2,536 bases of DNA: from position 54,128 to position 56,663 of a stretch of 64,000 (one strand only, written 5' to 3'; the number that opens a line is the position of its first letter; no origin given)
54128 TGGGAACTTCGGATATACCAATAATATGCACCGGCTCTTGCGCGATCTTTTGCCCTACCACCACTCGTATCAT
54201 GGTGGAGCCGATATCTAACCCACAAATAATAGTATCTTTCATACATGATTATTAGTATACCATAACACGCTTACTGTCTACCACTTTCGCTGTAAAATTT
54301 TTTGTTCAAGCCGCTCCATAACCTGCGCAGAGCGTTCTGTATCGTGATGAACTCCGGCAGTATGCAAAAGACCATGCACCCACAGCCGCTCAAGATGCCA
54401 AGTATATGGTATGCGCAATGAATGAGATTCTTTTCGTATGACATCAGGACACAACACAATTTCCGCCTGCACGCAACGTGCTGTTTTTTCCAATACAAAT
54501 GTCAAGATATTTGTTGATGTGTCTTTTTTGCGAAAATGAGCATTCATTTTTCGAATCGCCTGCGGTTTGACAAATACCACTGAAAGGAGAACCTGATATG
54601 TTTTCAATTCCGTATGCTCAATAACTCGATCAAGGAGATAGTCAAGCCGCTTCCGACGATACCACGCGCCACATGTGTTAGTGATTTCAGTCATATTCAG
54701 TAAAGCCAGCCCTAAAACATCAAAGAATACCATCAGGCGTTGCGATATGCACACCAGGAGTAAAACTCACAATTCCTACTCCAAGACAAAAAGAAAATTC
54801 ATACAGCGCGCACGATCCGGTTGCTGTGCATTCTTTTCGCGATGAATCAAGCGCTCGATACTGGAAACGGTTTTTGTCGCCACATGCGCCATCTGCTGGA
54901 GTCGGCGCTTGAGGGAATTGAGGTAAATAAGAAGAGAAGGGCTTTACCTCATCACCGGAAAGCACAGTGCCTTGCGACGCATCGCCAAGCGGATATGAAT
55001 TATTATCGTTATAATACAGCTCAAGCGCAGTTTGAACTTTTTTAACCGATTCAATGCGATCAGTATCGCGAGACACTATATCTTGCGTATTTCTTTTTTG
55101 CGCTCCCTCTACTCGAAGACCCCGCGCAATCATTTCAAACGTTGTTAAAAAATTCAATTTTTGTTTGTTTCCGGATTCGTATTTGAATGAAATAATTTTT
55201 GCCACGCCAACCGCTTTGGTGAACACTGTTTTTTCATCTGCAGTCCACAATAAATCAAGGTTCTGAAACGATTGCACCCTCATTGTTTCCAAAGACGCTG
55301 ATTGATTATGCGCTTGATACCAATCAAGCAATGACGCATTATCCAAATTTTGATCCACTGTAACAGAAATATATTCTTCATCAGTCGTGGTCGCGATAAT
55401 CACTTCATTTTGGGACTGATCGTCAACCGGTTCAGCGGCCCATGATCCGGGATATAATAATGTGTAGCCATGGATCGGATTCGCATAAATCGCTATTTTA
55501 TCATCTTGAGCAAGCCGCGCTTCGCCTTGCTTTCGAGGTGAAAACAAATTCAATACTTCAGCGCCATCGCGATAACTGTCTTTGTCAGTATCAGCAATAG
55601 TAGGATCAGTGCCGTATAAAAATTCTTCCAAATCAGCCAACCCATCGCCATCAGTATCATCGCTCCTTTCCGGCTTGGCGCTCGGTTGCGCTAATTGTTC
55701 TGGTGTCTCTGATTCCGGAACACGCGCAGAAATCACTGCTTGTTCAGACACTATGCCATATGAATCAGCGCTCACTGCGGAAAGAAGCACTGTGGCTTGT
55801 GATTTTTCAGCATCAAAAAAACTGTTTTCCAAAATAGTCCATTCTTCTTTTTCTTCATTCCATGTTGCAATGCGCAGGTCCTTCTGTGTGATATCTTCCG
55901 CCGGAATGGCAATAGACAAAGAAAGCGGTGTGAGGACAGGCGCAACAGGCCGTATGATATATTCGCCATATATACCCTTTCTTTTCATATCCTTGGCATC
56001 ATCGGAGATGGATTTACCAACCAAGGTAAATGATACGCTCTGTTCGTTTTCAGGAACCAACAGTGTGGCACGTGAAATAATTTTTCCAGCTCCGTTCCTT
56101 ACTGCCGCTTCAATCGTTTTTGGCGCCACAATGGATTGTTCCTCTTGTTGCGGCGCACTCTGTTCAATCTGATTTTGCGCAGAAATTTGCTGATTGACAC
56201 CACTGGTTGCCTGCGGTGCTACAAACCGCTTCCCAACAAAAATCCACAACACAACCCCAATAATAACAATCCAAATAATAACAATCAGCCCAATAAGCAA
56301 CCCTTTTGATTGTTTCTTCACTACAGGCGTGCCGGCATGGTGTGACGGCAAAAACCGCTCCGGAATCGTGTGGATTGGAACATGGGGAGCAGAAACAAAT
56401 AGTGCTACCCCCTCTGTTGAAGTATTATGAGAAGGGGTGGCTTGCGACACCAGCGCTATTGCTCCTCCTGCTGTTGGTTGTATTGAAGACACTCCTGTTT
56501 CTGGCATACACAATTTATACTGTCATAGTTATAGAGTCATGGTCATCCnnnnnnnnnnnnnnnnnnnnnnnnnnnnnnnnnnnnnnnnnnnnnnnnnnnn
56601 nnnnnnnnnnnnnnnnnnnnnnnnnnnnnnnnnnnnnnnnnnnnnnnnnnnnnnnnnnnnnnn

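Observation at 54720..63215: Three-gene cell-surface module: giant pilin-like/IPT-TIG protein plus two thrombospondin-type-3-repeat membrane proteins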

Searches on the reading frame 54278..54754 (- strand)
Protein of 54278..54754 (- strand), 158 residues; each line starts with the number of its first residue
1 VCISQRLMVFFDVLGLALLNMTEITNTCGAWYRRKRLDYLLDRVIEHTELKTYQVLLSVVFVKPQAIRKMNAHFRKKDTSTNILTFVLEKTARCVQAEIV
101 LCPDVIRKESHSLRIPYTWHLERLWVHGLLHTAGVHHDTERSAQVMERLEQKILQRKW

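Call 64: search_protein_families(library=pfam, proteins=[window:54278-54754:-], max_evalue=0.001)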
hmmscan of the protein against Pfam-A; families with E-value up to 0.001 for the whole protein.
window:54278-54754:- (158 aa): 1 family
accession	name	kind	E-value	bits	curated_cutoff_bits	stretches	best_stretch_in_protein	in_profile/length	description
PF02130.23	YbeY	-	4.2e-22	78.8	25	1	40-156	14-128/129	Endoribonuclease YbeY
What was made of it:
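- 51426..54754 (-): Downstream flank: ybeY (54278..54754 as listed), ftsA (53007..54242) and ftsZ (51426..52712). YbeY by Pfam (call 64).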

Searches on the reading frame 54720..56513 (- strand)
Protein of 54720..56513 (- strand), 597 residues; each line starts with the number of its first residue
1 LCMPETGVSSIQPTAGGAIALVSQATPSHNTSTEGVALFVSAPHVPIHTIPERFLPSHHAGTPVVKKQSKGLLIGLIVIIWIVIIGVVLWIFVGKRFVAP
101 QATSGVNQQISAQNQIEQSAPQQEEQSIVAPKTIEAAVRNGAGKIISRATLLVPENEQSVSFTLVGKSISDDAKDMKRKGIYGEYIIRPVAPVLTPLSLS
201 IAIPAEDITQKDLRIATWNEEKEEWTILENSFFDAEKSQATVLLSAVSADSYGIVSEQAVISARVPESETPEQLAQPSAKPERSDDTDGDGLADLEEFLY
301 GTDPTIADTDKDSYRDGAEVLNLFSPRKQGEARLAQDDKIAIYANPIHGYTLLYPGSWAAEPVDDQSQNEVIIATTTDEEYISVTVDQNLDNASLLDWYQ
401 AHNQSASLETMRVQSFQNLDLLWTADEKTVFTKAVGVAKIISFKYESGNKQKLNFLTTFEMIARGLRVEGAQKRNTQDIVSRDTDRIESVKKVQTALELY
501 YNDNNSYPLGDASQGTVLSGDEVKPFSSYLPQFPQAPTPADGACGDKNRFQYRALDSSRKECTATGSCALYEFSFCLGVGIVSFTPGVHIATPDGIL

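Call 3: search_protein_families(library=pfam, proteins=[window:54720-56513:-], max_evalue=0.1)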
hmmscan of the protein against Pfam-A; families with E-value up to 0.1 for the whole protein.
window:54720-56513:- (597 aa): 2 families
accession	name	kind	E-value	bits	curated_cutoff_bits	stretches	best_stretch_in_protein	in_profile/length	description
PF18884.5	TSP3_bac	-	0.00018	21.7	25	1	286-305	1-20/22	Bacterial TSP3 repeat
PF04085.20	MreC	-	0.096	12.9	28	0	371-450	47-125/147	Rod shape-determining protein MreC, barrel core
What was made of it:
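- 55521..55658 (-): P3 TSP3 repeats (two DxDxD(G/S) copies, residues 286-331). TSP3_bac 21.7 bits, below the 25-bit cut-off (call 3).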

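Call 4: search_protein_families(library=ncbifam, proteins=[window:54720-56513:-], max_evalue=0.1)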
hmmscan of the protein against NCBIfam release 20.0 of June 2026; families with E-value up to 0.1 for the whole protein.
window:54720-56513:- (597 aa): 7 families
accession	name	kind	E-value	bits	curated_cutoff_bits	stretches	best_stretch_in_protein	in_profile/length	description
NF033765.2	gliding_CglD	equivalog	7.3e-06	24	400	1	279-332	200-253/1124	adventurous gliding motility lipoprotein CglD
NF004285.1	PRK05696.1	equivalog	0.0057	16.4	179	1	65-118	14-67/171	flagellar basal body-associated protein FliL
NF047639.1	throspo3_MtsD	equivalog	0.029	12.5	800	1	272-321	378-429/651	cell-cell cohesion protein MtsD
NF040946.1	PSII_PsbP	equivalog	0.045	13.4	60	1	340-401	27-87/180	photosystem II reaction center PsbP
NF010532.0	PRK13922.9-3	equivalog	0.047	12.7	243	1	382-448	171-237/280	rod shape-determining protein MreC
NF006283.1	PRK08455.1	equivalog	0.067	12.8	187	0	66-125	13-74/182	flagellar basal body-associated protein FliL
NF051431.1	Rv0361_Cterm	subfamily_domain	0.071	13.3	37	0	69-115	2-48/140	Rv0361 family membrane protein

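Call 29: find_homologous_proteins(query=window:54720-56513:-)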
Query window:54720-56513:- (597 aa): 275 proteins with E <= 0.001 among 8000 candidates; the best 120 are listed.
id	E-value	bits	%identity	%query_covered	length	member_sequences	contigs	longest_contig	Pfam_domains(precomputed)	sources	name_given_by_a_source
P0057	0.0e+0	1319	100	100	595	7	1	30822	-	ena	-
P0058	1.3e-252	858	95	73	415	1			-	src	-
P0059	9.8e-179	614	71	64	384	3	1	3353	-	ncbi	-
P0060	3.8e-143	496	42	93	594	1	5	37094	-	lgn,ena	-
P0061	6.4e-138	479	43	92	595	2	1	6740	-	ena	-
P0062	3.3e-25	107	48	9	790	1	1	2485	PF18884.6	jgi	jgi:hypothetical protein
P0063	9.9e-24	102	26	57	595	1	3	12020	PF18884.6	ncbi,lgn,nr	ncbi:hypothetical protein KKD19_01115 [Patescibacteria group bacterium]|nr:hypothetical protein [Pat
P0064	6.0e-21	93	59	7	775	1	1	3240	PF00404.25,PF18884.6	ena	-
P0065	1.3e-19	89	55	8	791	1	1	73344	PF00404.25,PF18884.6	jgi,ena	-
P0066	1.3e-19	89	32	20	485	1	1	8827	PF04203.19,PF18884.6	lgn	-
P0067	1.8e-19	88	60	7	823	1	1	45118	PF18884.6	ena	-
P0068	1.0e-18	86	69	6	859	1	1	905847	PF18884.6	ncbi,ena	-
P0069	1.5e-18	85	48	10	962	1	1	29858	PF03160.21,PF07811.18,PF18884.6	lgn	-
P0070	1.6e-18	85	39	12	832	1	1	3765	PF18884.6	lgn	-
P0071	2.0e-18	85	44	10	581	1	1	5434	PF18962.8,PF19081.7,PF18884.6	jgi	jgi:hypothetical protein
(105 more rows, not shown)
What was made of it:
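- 54720..56513 (-): P3: 595/597-aa bitopic protein. Its true start is probably the ATG at 56507. P0057 is 595 aa and 100% identical (call 29).
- Closest known: Bacterial TSP3-repeat envelope proteins, such as Myxococcus CglD and MtsD. Same: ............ Ca2+-binding repeats in an extracytoplasmic segment (calls 3, 4, 29).
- Checked: An identical public protein, P0057, starts at the ATG at 56507 and is 595 aa (call 29).
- Tried and rejected: Full-length P3 search (call 29).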

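Call 50: predict_structure(alignment_id=A2)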
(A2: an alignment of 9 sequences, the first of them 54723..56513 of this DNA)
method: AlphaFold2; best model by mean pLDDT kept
length: 597 residues; sequences in the alignment: 9
mean_pLDDT: 63.3   pTM: 0.40
mean pLDDT of the five models: 63.3, 62.5, 61.5, 59.5, 55.0
residues with pLDDT >= 90: 41; 70-90: 225; 50-70: 166; < 50: 165
segments of 3 or more residues with pLDDT < 50: 1-71, 96-131, 140-147, 170-180, 182-184, 189-192, 265-277, 475-477, 511-516
pLDDT, mean of each block of 10 residues (from residue 1): 27 26 27 27 29 33 36 71 84 54 30 31 36 54 47 58 58 43 48 64 70 78 77 83 72 75 50 46 81 86 73 60 79 85 91 92 85 80 83 68 57 71 85 86 86 86 89 58 70 77 67 48 71 67 65 70 58 70 57 57
secondary structure, 60 per line:
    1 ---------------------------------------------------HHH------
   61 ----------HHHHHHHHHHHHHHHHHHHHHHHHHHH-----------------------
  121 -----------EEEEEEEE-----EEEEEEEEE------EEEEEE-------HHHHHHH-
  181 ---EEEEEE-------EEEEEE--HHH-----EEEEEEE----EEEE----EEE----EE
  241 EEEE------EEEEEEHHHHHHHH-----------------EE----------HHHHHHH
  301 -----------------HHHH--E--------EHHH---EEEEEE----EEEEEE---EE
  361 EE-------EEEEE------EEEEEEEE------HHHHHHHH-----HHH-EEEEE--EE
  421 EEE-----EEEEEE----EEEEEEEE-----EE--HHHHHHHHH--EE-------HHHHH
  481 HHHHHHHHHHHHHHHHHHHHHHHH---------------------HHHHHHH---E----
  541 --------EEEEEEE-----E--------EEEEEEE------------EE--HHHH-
elements in order: H71-97 E132-139 E145-153 E160-165 H173-179 E184-189 E197-202 E213-219 E224-227 E232-234 E239-244 E251-256 H257-264 H294-300 H318-321 E340-345 E350-355 E359-362 E370-374 E381-388 H395-402 E412-416 E419-423 E429-434 E439-446 H456-464 H476-504 H526-532 E549-555 E570-576 H593-596
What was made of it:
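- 55104..55508 (-): P3 PsbP/Mog1-like domain (residues 336-470). AF2 local pLDDT about 85 (call 50).
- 54723..55088 (-): P3 pseudopilin-head-like module (residues 476-597) lacking a hydrophobic N-terminal helix. AF2 predicts a helix at 476-504 followed by strands (call 50).
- On Type IV pilin / T2SS pseudopilin: AF2 predicts a helix at 476-504 followed by strands, with pLDDT about 60-70 (call 50).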

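Call 54: fold_search(model_id=the predicted structure, library=pdb)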
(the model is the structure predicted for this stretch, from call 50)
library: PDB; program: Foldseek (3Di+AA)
matches with E <= 10: 813; with E <= 0.001: 2
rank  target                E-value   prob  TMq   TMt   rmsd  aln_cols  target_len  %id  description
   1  2lnj_MODEL_1_A        1.2e-05  1.00  0.17  0.49   7.5       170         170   16  Solution Structure of Cyanobacterial PsbP (CyanoP) from Synechocystis sp. PCC 6803 (released 2012-06-06)
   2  2xb3                  7.7e-05  1.00  0.16  0.52   6.5       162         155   17  The Structure of Cyanobacterial PsbP (released 2010-08-25)
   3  6kac_P                1.2e-03  1.00  0.15  0.37   7.9       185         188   14  Cryo-EM structure of the C2S2-type PSII-LHCII supercomplex from Chlamydomonas reihardtii (released 2019-10-23)
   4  5xnl_P                1.5e-03  1.00  0.16  0.43   7.3       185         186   17  Structure of stacked C2S2M2-type PSII-LHCII supercomplex from Pisum sativum (released 2017-09-20)
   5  7pp6_B                2.0e-03  0.21  0.08  0.06  19.2       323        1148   10  MUC2 Tubules of D1D2D3 domains (released 2022-02-16)
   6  3wa5_B                2.1e-03  0.99  0.13  0.46   8.9       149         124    9  Crystal Structure of type VI peptidoglycan muramidase effector Tse3 in complex with its cognate immunity protein Tsi3 (released 2013-10-02)
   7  9grx_0                2.6e-03  1.00  0.16  0.48   5.7       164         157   10  NDH-PSI-LHCI supercomplex from S. oleracea (released 2025-02-12)
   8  7pov_A                7.3e-03  0.14  0.07  0.07  19.8       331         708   10  MUC2 Tubules of D1D2D3 domains (released 2022-02-16)
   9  6tm2_A                7.7e-03  0.14  0.07  0.07  19.9       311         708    9  Human MUC2 AAs 21-1397 (released 2020-10-21)
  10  7a5o_C                7.7e-03  0.14  0.07  0.05  19.9       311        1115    9  Human MUC2 AAs 21-1397 (released 2020-10-21)
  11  7a5o_A                7.7e-03  0.14  0.07  0.05  19.9       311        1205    9  Human MUC2 AAs 21-1397 (released 2020-10-21)
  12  4luq_D                1.1e-02  0.96  0.13  0.47   9.8       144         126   11  Crystal structure of virulence effector Tse3 in complex with neutralizer Tsi3 (released 2013-09-18)
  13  4luq_C                1.2e-02  0.95  0.13  0.47   9.9       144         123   11  Crystal structure of virulence effector Tse3 in complex with neutralizer Tsi3 (released 2013-09-18)
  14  5yfg_MODEL_1_A        1.4e-02  0.99  0.16  0.43   7.8       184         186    8  SOLUTION STRUCTURE OF HUMAN MOG1 (released 2017-11-01)
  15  4ki3_L                2.1e-02  0.12  0.07  0.15  18.1       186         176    9  1.70 Angstrom resolution crystal structure of outer-membrane lipoprotein carrier protein (lolA) from Yersinia pestis C (released 2013-05-15)
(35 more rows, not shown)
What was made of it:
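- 55104..55508 (-): Foldseek to cyanobacterial PsbP 2lnj at E 1.2e-5 and 2xb3 at 7.7e-5 (call 54).
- On PsbP/Mog1-like fold: Foldseek gives 2lnj at E 1.2e-5 and 2xb3 at 7.7e-5, probability 1.0 (call 54).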

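Call 83: search_protein_families(library=phrogs, proteins=[window:54720-56513:-], max_evalue=0.1)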
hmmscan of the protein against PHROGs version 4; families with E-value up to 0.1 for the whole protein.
window:54720-56513:- (597 aa): 2 families
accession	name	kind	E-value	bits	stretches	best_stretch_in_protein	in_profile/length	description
phrog_36046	-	unknown function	0.0017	18.4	1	270-305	279-314/506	-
phrog_13280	-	unknown function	0.036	14.9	1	69-117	3-50/67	-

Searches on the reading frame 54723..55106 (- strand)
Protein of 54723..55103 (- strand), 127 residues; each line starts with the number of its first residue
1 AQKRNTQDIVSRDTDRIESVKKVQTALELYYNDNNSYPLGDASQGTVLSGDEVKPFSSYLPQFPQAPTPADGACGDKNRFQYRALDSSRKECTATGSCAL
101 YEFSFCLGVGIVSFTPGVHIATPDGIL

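Call 32: search_protein_families(library=pfam, proteins=[window:54723-55103:-], max_evalue=10)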
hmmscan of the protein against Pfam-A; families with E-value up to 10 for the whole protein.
seq(127 aa): 2 families
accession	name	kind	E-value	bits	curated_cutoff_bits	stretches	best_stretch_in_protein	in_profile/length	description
PF13075.11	DUF3939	-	0.074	13.7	21.3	1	4-44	59-100/134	Protein of unknown function (DUF3939)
PF08334.16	T2SSG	-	0.14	12.7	21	1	18-43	16-41/108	Type II secretion system (T2SS), protein G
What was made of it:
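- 54723..55088 (-): Pfam T2SSG is below threshold (call 32).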

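Call 66: search_solved_structures(query=A4, max_evalue=10, show_alignments=2)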
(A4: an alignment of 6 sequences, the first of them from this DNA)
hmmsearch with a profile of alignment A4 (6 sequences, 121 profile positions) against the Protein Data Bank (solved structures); distinct sequences matched with E-value up to 10: 8.
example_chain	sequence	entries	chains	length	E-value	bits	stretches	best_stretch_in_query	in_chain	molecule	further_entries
29jd_A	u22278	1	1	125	0.051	17.2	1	15-68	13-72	Type II secretion system core protein G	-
2kep_A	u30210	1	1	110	0.058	17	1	20-69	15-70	General secretion pathway protein G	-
3gn9_A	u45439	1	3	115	0.061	16.9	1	13-69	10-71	Type II secretory pathway, pseudopilin EpsG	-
1t92_A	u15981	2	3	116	0.067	16.8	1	15-71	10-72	General secretion pathway protein G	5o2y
5wda_A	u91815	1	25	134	0.068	16.8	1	14-72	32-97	General secretion pathway protein G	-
3fu1_A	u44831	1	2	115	0.15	15.6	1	13-70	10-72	General secretion pathway protein G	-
4lw9_A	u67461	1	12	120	0.2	15.3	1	14-70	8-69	Type II secretion system protein G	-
3g20_A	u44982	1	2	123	0.22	15.1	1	14-70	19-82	Type II secretion protein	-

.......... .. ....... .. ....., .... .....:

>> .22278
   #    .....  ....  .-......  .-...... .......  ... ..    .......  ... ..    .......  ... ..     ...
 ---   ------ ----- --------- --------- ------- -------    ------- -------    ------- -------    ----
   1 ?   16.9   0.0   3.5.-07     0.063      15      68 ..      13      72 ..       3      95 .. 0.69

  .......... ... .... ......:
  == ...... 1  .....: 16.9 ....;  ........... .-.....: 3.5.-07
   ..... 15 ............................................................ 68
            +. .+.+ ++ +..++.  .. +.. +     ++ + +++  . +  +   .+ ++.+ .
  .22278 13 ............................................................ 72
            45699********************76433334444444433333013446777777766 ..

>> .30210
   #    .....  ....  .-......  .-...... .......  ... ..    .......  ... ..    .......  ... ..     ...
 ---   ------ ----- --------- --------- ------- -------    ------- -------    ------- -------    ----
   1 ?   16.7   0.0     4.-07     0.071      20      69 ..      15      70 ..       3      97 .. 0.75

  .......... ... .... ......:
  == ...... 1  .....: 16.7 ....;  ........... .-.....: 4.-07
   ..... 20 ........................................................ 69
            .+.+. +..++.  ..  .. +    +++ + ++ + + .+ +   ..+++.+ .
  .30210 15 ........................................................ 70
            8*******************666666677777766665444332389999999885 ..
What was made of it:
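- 54723..55088 (-): Profile A4 hits only GspG/EpsG in PDB at E 0.05-0.2 (call 66).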

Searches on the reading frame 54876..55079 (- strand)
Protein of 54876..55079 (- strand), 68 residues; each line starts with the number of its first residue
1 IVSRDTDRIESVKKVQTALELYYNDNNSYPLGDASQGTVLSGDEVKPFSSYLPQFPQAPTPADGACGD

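Call 91: search_solved_structures(query=A6, max_evalue=10, show_alignments=1)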
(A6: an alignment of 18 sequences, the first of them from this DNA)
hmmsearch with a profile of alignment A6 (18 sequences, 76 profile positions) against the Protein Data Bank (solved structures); distinct sequences matched with E-value up to 10: 14.
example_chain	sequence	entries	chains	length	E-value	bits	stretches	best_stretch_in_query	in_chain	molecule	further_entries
29jd_A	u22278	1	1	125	0.058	16.9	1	9-38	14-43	Type II secretion system core protein G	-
2kep_A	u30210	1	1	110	0.076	16.5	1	12-68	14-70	General secretion pathway protein G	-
3gn9_A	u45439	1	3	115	0.25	14.9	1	11-42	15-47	Type II secretory pathway, pseudopilin EpsG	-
3fu1_A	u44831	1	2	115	0.27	14.7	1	11-38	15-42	General secretion pathway protein G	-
3g20_A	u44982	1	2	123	0.3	14.6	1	11-67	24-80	Type II secretion protein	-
4lw9_A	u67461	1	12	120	0.31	14.6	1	11-38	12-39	Type II secretion system protein G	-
1t92_A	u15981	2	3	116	0.58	13.7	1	11-38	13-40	General secretion pathway protein G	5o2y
2lzn_A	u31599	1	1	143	0.69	13.4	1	14-46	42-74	DNA primase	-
7aoi_AP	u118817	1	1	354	0.71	13.4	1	29-71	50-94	Ribosomal_L18e/L15P domain-containing protein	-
5wda_A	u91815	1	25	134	0.78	13.3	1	11-37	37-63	General secretion pathway protein G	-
6hiv_AP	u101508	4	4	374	0.78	13.3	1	29-71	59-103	uL15m | Ribosomal_L18e/L15P domain-containing protein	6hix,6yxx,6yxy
9v1i_lT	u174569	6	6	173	1.6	12.3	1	3-41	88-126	60S ribosomal protein L18a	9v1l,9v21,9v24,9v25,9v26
1zov_A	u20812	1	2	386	1.8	12.1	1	36-68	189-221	Monomeric sarcosine oxidase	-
8v5e_A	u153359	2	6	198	3.4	11.2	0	13-60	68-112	Invasin IpaD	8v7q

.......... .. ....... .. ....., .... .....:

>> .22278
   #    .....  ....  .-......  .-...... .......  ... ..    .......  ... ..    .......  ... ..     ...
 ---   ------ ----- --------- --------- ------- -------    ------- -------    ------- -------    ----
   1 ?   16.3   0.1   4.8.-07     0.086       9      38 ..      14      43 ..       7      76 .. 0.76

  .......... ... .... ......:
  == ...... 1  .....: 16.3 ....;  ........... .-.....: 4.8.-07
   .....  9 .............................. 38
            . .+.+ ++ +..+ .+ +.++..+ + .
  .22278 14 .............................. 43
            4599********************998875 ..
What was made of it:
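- On Type IV pilin / T2SS pseudopilin: Profile searches of PDB sequences return GspG/EpsG as the only hits (call 66) or the top seven hits (call 91), at E 0.05-0.8.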
